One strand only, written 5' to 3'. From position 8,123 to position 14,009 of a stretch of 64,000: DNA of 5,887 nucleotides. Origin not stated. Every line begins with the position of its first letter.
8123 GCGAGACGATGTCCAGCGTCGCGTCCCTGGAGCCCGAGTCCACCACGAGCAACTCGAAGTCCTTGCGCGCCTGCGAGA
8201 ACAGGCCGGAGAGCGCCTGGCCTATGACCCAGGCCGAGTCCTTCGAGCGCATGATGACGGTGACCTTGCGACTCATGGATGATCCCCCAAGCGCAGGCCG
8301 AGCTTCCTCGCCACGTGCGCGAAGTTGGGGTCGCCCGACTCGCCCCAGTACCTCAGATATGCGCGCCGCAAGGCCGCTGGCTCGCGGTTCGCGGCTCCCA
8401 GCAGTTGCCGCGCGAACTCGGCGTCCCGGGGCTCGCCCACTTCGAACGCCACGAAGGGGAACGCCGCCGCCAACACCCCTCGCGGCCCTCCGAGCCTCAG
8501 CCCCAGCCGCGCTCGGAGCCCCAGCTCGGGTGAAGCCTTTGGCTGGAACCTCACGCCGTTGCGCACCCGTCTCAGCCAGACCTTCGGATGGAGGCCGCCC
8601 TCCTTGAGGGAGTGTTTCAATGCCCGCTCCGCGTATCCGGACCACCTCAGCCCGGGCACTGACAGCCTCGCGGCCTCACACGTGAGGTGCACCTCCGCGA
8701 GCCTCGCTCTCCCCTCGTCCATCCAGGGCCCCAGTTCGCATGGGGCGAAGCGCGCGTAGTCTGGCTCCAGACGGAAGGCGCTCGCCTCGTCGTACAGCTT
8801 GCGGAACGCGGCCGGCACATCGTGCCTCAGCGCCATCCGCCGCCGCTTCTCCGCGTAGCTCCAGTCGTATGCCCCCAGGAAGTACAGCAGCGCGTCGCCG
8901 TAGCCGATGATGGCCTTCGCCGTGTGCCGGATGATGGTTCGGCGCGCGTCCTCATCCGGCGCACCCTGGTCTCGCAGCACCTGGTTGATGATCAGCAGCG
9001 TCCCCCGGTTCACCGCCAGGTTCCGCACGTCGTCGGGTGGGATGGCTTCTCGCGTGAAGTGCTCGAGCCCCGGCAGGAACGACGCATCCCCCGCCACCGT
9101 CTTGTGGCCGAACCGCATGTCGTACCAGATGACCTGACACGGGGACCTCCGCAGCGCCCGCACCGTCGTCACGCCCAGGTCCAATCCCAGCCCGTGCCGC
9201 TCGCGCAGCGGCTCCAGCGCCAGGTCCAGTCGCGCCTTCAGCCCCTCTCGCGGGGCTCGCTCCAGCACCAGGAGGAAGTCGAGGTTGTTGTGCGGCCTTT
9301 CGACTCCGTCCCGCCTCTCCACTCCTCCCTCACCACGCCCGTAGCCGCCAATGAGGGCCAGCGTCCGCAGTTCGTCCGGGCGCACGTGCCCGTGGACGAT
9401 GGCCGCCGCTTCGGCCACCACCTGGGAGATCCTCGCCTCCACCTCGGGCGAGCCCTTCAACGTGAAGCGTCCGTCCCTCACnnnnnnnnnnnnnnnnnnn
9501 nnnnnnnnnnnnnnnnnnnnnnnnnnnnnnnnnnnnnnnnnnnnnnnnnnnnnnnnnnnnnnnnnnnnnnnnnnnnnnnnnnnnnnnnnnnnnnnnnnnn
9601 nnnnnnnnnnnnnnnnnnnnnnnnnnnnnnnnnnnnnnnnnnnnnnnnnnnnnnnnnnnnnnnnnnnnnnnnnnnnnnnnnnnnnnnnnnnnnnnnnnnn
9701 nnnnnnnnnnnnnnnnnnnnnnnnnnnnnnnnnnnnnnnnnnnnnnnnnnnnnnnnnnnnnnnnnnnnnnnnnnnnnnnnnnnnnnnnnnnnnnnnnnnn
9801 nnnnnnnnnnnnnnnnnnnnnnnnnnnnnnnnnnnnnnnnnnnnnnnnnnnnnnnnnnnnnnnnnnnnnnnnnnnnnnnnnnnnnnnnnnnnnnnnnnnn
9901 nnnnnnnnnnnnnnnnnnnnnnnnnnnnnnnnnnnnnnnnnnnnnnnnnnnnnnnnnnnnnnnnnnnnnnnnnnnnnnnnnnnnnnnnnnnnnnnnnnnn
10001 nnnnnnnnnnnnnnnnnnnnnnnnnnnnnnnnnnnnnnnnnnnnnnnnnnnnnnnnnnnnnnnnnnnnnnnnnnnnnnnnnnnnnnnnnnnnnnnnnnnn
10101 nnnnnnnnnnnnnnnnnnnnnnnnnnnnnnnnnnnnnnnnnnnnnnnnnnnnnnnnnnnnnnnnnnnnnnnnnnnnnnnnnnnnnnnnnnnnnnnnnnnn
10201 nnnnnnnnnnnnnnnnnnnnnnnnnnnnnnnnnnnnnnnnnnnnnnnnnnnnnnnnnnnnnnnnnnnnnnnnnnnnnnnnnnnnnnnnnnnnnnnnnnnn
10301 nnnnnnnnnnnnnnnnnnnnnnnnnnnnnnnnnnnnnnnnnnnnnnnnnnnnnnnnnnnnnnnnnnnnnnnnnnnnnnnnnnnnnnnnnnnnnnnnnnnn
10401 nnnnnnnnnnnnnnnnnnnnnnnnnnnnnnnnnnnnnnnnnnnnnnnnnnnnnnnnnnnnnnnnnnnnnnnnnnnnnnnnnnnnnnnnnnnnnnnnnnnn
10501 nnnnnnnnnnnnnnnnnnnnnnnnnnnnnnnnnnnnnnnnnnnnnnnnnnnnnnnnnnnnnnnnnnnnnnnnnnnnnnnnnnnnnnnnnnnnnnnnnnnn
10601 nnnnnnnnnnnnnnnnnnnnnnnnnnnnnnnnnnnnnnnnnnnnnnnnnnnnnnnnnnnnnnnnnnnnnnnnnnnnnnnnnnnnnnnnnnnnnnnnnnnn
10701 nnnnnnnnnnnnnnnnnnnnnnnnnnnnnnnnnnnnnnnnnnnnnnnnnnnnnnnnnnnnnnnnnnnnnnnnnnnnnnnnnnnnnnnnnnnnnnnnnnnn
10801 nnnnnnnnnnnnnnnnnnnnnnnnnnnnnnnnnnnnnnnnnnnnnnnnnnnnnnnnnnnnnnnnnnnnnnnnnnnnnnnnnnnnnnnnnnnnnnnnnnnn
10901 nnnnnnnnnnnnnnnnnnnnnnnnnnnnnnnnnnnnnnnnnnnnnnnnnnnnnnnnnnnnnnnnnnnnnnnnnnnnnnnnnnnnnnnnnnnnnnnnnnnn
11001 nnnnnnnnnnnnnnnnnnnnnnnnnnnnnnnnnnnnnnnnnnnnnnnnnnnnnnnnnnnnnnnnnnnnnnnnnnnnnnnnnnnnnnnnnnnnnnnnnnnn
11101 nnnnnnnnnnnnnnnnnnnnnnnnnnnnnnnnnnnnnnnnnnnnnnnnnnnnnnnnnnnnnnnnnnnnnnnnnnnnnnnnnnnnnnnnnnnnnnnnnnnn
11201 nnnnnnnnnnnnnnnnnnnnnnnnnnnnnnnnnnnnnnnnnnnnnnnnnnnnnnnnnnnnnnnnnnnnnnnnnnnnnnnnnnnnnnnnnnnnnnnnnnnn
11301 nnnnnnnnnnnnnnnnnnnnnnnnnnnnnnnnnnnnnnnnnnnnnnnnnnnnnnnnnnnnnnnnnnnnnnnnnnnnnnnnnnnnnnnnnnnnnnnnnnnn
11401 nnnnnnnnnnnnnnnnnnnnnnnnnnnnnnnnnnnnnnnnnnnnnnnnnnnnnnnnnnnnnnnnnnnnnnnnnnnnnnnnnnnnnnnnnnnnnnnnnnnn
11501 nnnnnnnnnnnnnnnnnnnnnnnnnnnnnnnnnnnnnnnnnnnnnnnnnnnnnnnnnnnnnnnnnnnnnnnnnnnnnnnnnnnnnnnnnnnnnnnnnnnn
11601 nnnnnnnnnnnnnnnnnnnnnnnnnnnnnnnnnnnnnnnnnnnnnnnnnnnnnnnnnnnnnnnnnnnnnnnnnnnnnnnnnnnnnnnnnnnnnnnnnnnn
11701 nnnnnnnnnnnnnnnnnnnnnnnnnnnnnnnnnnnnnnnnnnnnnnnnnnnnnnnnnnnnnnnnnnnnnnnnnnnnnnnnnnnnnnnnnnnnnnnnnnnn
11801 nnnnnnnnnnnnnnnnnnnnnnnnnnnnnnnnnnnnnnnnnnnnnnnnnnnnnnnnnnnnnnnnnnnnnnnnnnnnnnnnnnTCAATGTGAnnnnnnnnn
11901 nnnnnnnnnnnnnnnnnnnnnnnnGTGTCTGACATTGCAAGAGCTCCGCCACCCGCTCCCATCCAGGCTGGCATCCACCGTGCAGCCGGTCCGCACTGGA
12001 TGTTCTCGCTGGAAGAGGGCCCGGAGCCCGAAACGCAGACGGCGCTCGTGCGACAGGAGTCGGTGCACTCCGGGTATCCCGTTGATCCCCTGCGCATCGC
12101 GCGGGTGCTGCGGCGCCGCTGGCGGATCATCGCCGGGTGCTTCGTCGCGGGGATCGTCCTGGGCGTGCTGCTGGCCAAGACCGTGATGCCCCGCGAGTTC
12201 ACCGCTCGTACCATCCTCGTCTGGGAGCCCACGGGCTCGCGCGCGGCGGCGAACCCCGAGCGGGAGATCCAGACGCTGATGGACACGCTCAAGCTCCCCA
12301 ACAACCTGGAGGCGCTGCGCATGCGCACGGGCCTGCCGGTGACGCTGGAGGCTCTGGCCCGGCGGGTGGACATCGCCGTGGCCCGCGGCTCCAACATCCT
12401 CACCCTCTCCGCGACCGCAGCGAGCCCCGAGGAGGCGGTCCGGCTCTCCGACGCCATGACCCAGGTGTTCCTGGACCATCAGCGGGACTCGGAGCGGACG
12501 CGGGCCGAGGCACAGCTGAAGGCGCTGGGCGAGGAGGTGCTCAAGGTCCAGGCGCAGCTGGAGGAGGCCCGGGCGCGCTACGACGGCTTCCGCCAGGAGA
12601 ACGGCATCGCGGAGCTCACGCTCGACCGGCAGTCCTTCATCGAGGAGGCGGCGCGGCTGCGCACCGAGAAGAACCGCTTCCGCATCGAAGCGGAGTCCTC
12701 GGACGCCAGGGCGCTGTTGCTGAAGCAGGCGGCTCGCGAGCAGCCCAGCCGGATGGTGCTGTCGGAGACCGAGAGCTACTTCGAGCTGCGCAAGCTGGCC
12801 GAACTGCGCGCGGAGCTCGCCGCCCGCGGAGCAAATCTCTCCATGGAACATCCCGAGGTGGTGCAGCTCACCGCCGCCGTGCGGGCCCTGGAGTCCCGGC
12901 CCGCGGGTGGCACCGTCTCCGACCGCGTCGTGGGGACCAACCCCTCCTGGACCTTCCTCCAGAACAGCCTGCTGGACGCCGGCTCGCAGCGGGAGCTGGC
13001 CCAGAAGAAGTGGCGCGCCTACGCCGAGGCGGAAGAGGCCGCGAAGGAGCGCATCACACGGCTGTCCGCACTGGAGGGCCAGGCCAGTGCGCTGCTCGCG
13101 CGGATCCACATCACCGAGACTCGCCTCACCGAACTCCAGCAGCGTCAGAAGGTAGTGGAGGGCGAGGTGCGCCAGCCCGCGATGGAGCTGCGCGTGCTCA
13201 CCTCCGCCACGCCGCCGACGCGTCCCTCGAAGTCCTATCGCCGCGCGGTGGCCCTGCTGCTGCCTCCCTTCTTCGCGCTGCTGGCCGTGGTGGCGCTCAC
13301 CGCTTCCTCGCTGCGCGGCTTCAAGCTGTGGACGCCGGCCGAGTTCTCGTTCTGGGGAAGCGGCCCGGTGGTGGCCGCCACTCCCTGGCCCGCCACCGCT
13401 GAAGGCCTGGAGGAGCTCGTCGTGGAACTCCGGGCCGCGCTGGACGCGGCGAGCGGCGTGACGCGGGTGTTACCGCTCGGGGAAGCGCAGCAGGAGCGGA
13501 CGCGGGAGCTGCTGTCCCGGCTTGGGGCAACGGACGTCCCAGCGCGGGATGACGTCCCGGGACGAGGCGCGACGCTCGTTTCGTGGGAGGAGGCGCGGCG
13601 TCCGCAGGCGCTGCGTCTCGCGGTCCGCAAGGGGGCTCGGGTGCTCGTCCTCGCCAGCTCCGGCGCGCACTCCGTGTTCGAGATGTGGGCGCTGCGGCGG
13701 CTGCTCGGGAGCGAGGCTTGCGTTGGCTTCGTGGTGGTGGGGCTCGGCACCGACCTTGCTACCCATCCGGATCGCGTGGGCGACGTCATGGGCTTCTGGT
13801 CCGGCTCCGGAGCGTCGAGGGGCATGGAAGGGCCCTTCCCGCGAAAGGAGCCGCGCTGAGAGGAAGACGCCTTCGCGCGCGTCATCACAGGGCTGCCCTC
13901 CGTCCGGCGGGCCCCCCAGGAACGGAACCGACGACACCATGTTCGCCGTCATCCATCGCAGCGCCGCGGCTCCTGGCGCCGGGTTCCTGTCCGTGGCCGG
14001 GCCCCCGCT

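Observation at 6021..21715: Recurring palindromic operator-like motif GTCTC-N5-GAGAC in four intergenic regions of the EPS cluster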

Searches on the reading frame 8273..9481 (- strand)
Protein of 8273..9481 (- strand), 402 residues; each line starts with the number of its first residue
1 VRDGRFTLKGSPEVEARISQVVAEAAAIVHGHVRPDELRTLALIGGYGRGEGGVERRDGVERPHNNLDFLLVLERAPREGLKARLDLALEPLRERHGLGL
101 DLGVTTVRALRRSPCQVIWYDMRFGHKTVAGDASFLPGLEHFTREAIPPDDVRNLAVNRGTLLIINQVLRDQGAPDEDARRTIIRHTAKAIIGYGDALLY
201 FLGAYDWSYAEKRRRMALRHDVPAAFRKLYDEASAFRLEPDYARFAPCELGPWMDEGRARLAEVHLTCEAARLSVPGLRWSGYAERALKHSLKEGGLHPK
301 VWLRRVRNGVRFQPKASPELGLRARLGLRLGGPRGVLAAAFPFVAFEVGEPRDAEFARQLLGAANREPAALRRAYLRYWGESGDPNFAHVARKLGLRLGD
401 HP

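Call 15: search_protein_families(library=pfam, proteins=[window:8273-9481:-])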
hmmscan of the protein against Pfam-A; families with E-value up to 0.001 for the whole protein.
window:8273-9481:- (402 aa): 0 families

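Call 61: search_protein_families(library=ncbifam, proteins=[window:8273-9481:-], max_evalue=0.00001)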
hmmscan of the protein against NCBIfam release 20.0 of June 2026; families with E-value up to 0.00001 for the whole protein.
window:8273-9481:- (402 aa): 0 families

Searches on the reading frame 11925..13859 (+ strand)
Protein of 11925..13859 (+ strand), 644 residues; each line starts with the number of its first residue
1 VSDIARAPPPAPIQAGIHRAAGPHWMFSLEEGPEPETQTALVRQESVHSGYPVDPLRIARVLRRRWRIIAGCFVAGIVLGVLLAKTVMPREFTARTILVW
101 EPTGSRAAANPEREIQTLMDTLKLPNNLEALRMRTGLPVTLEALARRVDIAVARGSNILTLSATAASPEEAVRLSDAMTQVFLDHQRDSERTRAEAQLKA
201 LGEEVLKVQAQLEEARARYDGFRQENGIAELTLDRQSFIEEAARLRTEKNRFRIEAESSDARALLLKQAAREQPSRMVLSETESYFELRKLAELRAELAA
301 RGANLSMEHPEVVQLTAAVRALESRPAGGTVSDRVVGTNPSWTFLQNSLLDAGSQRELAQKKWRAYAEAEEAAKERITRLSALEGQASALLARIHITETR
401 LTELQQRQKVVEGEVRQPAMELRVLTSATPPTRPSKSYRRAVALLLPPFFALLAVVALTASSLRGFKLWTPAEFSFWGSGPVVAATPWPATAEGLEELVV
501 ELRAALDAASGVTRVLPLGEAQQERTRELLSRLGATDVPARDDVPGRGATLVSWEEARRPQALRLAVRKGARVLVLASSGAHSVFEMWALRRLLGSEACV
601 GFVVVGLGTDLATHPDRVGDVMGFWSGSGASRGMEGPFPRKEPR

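Call 15: search_protein_families(library=pfam, proteins=[window:11925-13859:+])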
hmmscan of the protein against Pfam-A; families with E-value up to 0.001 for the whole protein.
window:11925-13859:+ (644 aa): 1 family
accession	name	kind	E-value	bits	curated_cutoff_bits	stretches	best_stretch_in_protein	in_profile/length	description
PF02706.20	Wzz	-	9.5e-06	26.3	25.5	1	56-108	6-55/91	Chain length determinant protein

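Call 17: find_related_loci(query=window:12000-13859:+, collection=genome_contigs, flank=10000)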
Query window:12000-13859:+ (619 aa) in genome_contigs; peptide patterns used: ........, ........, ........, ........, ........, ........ (x = any residue, [..] = any of these).
68 stretches matched a pattern; 2 encode a relative of the query (tblastn E <= 1e-3); 2 distinct loci.
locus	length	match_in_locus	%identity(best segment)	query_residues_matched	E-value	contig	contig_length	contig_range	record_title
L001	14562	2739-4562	71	1-608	0e+0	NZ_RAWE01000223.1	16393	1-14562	Corallococcus carmarthensis strain CA043D NODE_223_16393_cov_23.3823_ID_11025, whole genome shotgun sequence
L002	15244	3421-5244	72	1-608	0e+0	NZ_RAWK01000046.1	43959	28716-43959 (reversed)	Corallococcus aberystwythensis strain AB050A NODE_46_43959_cov_20.9235_ID_11533, whole genome shotgun sequence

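Call 61: search_protein_families(library=ncbifam, proteins=[window:12000-13859:+], max_evalue=0.00001)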
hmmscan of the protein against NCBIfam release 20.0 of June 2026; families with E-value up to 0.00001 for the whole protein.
window:12000-13859:+ (619 aa): 1 family
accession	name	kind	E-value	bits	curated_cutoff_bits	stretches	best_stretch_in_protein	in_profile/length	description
TIGR03007.1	pepcterm_ChnLen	equivalog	5.4e-18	64.5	278.85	1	37-433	11-431/498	XrtA system polysaccharide chain length determinant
